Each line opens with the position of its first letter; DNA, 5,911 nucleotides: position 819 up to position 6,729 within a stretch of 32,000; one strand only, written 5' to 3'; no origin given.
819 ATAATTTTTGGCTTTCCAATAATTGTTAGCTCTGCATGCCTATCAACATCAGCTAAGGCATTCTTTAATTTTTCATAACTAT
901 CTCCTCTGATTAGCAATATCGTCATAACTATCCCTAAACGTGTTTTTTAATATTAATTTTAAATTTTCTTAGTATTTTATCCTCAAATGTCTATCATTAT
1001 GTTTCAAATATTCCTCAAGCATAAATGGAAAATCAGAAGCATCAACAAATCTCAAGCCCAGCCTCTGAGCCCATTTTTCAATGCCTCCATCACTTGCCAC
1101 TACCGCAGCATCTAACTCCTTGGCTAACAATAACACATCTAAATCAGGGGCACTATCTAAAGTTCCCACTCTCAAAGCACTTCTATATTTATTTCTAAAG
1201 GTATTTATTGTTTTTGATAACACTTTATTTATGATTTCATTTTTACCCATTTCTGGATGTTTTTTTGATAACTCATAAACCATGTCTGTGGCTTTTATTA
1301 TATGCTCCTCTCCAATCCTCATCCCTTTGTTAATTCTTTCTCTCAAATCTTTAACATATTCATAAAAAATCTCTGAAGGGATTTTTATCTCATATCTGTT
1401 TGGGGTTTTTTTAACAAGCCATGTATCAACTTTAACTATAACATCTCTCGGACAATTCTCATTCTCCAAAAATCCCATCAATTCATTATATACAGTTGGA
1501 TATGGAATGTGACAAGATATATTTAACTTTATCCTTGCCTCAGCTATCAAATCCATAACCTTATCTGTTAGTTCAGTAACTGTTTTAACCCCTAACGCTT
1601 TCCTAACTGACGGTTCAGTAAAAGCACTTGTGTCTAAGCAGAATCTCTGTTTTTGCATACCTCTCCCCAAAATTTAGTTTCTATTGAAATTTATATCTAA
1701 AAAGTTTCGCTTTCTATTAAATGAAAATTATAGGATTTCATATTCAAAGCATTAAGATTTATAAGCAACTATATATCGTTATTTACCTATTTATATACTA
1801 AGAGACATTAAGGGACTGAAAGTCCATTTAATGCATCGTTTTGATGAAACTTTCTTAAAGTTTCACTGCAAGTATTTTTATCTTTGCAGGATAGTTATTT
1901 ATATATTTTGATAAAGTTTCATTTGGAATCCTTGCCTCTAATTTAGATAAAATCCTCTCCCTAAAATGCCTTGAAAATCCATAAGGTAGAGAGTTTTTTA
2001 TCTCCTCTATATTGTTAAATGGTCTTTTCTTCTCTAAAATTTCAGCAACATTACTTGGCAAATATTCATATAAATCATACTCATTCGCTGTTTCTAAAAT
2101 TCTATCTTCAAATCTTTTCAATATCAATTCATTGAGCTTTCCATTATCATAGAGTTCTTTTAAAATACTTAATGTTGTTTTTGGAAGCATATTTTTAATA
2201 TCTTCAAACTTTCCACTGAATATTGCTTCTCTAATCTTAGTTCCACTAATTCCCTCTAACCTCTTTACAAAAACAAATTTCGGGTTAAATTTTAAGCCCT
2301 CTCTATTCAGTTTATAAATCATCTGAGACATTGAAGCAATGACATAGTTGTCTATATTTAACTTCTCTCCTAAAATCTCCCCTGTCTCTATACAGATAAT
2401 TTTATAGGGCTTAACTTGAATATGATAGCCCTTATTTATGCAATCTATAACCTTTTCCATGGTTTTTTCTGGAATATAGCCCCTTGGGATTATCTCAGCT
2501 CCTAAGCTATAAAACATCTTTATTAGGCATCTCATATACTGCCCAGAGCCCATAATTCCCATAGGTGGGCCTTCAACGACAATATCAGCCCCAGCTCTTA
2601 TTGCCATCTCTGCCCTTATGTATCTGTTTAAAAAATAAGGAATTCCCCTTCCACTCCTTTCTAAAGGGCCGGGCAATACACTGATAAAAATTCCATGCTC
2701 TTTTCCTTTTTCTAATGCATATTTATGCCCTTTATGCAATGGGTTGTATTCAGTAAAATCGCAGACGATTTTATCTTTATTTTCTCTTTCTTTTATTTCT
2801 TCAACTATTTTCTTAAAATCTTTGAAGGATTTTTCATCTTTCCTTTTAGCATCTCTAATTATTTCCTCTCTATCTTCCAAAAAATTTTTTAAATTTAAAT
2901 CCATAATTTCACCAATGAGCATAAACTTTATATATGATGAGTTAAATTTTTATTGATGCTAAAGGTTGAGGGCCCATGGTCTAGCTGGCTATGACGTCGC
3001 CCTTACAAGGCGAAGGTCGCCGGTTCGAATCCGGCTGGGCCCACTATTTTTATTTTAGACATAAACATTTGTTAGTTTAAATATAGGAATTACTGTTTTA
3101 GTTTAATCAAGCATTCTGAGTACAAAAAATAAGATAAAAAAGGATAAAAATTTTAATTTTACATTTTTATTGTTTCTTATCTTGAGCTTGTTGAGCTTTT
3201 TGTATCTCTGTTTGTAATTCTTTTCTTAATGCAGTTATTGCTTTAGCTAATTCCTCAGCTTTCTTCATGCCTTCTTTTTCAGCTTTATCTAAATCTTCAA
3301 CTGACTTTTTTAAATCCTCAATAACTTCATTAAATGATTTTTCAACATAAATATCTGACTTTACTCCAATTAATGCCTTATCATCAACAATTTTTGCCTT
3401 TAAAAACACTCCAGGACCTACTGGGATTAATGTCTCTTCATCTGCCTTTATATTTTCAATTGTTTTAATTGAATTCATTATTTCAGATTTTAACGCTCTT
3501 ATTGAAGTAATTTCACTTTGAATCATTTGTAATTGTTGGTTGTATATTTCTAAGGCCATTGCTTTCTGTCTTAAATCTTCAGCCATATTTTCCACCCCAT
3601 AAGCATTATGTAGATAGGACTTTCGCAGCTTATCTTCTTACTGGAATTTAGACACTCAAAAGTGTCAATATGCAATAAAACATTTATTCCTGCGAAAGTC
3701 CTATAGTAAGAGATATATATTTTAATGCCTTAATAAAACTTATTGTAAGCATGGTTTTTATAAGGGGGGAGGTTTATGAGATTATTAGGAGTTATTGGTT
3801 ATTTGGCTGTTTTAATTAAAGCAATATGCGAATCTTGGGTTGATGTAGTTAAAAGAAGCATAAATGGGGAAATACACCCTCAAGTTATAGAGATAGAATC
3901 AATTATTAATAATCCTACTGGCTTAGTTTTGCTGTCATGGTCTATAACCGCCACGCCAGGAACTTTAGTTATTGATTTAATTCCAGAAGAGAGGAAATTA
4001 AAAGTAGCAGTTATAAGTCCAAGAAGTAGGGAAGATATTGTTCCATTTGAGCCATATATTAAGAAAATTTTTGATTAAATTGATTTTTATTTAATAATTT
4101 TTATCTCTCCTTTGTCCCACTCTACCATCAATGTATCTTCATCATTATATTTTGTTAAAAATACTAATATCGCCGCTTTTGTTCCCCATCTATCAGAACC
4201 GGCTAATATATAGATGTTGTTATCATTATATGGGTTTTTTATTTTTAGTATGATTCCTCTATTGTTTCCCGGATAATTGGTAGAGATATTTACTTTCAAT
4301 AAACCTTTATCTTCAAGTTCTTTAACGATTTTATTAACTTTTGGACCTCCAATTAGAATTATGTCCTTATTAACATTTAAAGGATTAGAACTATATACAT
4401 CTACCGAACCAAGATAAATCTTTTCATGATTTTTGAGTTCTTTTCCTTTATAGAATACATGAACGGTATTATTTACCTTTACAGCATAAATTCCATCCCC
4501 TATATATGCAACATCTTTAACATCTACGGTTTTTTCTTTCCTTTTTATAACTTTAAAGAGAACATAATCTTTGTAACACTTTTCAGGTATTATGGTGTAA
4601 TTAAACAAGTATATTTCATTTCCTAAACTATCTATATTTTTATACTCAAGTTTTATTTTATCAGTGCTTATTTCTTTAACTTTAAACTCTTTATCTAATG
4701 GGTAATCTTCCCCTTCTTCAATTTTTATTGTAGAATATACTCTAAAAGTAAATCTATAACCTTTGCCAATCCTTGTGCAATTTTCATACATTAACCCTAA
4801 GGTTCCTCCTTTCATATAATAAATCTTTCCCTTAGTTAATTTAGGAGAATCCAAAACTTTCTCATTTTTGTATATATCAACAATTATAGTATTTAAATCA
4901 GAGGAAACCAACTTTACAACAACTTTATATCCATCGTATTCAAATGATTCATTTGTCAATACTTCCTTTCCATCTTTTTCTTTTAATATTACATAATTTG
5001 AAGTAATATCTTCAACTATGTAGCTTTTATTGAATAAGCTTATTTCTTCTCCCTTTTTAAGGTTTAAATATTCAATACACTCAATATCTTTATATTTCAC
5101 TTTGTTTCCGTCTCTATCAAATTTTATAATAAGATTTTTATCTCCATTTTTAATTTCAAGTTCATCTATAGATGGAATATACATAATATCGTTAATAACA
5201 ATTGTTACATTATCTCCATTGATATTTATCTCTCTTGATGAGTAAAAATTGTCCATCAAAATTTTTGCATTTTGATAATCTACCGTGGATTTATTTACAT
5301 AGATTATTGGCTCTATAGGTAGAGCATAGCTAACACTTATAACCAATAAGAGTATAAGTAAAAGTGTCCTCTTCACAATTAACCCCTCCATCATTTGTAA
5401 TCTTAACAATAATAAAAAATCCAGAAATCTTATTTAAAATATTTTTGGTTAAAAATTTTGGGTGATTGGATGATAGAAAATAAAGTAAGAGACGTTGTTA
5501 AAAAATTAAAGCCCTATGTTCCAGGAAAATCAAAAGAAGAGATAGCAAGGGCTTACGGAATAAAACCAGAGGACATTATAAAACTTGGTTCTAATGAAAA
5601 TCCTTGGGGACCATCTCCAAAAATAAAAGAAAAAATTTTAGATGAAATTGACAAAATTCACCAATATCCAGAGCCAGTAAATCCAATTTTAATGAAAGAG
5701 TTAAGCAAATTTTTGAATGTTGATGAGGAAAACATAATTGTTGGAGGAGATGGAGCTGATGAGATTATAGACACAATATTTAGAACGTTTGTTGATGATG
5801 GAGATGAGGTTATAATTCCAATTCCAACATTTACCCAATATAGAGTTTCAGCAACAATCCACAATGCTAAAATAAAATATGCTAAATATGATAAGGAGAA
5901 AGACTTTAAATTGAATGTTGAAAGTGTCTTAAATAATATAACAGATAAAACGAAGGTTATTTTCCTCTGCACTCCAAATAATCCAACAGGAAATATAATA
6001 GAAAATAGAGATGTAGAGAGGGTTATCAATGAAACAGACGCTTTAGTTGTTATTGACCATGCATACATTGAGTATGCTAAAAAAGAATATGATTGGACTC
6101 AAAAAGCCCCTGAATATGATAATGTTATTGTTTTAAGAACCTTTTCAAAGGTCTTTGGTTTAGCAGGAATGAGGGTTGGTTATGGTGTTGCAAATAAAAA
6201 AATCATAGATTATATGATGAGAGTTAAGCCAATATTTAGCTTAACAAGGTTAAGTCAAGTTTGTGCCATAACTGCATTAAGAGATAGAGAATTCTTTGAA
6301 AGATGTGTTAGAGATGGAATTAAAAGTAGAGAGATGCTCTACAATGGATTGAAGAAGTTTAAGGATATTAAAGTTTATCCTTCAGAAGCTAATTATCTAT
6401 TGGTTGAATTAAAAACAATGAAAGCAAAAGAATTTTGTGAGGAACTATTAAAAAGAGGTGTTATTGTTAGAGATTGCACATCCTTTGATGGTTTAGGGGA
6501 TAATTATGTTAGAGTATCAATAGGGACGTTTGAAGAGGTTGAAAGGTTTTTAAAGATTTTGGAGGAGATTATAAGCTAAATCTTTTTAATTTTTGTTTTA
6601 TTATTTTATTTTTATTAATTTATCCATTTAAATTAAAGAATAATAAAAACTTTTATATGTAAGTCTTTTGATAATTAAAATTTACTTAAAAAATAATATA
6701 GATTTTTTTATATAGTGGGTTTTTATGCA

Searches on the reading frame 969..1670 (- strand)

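Call 90: search_protein_families(library=pfam, proteins=[window:969-1670:-], max_evalue=0.01)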
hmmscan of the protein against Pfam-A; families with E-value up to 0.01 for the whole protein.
window:969-1670:- (233 aa): 1 family
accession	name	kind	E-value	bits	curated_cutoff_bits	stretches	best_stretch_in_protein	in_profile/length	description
PF08745.17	PIN_5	-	1e-88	296.6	27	1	9-223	1-205/205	PINc domain ribonuclease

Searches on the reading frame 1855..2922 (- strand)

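Call 90: search_protein_families(library=pfam, proteins=[window:1855-2922:-], max_evalue=0.01)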
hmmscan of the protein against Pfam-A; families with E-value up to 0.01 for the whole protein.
window:1855-2922:- (355 aa): 4 families
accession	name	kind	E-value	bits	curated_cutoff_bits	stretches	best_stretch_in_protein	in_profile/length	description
PF16581.11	HIGH_NTase1_ass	-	9.9e-77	258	26.7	1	151-351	2-204/205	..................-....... C-terminal region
PF05636.17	HIGH_NTase1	-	2.3e-21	77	27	2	57-127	8-79/402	HIGH Nucleotidyl Transferase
PF01467.32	CTP_transf_like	-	0.0004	21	21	0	59-232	6-132/133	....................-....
PF08218.17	Citrate_ly_lig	-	0.00092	19.4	20.9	0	223-253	151-181/182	Citrate lyase ligase C-terminal domain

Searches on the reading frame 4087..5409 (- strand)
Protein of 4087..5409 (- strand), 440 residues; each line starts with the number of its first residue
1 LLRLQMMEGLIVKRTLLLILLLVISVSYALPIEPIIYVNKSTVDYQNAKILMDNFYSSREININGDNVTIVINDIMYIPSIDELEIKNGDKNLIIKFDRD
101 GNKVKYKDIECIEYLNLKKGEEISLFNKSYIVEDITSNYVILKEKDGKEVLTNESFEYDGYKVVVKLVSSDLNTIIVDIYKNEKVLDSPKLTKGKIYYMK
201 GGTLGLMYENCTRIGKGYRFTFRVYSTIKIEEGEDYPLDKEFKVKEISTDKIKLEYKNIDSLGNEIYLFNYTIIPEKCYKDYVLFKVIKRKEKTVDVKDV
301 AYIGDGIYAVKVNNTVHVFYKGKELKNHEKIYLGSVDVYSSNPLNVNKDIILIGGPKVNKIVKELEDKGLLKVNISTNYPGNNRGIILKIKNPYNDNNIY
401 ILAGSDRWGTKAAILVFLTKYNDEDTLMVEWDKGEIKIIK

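Call 3: search_protein_families(library=pfam, proteins=[window:4087-5409:-], max_evalue=1)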
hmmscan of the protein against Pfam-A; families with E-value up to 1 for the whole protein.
window:4087-5409:- (440 aa): 4 families
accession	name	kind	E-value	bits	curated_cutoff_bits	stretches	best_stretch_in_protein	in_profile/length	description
PF05124.17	S_layer_C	-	6.7e-13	49.1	23.9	1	344-417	106-173/177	S-layer like family, outer domain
PF25677.1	Chimallin_Phikzvirus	-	0.0052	15.4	27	1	308-337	516-545/627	Phikzvirus chimallin family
PF19098.6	DUF5785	-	0.1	13.5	23.5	1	228-263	25-60/98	Family of unknown function (DUF5785)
PF11210.13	DUF2996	-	0.14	13.1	27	1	76-169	14-106/120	Protein of unknown function (DUF2996)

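Call 4: search_protein_families(library=ncbifam, proteins=[window:4087-5409:-], max_evalue=1)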
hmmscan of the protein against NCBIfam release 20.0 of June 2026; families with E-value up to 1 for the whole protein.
window:4087-5409:- (440 aa): 1 family
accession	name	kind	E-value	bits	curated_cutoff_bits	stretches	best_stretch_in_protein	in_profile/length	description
TIGR01564.1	S_layer_MJ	subfamily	4.7e-07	28.8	25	1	333-416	490-566/571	S-layer protein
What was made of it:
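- On Methanococcales S-layer protein (TIGR01564 / PF05124), gene 3: The neighbouring ORF 4087-5409 does hit: S_layer_C at E 6.7e-13 and TIGR01564 at E 4.7e-7 (calls 3, 4).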

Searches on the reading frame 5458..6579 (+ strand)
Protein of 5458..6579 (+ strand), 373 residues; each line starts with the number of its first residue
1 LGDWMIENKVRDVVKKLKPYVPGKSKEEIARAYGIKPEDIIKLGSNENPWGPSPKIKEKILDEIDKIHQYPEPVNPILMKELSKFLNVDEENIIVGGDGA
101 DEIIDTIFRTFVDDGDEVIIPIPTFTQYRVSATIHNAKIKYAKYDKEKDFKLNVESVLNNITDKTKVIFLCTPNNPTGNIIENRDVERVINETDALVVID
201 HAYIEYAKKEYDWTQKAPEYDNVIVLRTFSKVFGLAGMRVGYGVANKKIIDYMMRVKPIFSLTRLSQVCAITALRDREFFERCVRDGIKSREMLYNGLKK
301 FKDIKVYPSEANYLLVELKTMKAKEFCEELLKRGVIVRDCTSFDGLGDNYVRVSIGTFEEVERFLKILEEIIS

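Call 90: search_protein_families(library=pfam, proteins=[window:5458-6579:+], max_evalue=0.01)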
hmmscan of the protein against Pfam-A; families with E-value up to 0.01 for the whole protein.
window:5458-6579:+ (373 aa): 5 families
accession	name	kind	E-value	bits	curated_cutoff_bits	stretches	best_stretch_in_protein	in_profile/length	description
PF00155.27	Aminotran_1_2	-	2.6e-67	228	19.7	1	39-367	2-360/361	Aminotransferase class I and II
PF04864.19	Alliinase_C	-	2.7e-09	36.9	22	1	97-253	72-217/363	Allinase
PF00266.25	Aminotran_5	-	5.2e-09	36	21.5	1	81-202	51-177/371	Aminotransferase class-V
PF01053.26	Cys_Met_Meta_PP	-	2.8e-07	29.9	27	1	104-203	80-176/381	Cys/Met metabolism PLP-dependent enzyme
PF01041.23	DegT_DnrJ_EryC1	-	0.0006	19.6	19.8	1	112-202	61-147/360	DegT/DnrJ/EryC1/StrS aminotransferase family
